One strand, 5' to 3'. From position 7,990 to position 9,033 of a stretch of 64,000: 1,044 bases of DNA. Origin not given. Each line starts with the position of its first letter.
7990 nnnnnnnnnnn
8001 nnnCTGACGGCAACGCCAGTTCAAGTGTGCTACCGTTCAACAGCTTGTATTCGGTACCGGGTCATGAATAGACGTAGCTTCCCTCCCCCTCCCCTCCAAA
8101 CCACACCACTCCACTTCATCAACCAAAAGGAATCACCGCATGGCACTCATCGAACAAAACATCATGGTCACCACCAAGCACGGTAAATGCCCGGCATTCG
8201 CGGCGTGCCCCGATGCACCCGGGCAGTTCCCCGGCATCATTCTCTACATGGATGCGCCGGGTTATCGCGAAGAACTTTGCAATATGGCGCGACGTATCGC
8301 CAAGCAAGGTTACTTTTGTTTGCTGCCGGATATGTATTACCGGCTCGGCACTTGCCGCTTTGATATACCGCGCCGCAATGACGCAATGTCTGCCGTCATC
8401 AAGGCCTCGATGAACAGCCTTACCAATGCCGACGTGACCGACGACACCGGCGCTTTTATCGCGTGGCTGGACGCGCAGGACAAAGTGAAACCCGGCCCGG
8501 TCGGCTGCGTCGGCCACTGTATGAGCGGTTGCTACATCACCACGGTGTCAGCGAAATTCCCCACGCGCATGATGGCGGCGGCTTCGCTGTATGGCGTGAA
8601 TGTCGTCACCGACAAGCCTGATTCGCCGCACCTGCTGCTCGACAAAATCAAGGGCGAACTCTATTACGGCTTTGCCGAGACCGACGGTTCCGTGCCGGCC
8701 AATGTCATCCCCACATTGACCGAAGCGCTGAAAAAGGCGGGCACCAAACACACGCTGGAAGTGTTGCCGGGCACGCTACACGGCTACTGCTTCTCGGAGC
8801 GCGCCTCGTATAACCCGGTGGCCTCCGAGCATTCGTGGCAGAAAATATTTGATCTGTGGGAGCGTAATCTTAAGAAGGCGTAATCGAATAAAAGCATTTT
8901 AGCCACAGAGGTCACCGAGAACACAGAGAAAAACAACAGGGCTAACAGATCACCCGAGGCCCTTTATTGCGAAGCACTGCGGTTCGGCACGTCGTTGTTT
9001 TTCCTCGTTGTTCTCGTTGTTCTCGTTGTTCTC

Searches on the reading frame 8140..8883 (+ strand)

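Call 17: search_protein_families(library=pfam, proteins=[window:8140-8883:+], max_evalue=0.00001)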
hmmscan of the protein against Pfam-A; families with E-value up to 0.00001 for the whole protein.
window:8140-8883:+ (247 aa): 1 family
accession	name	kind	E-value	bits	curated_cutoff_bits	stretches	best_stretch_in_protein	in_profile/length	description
PF01738.24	DLH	-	7.1e-38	130.8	21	1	19-241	3-214/217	Dienelactone hydrolase family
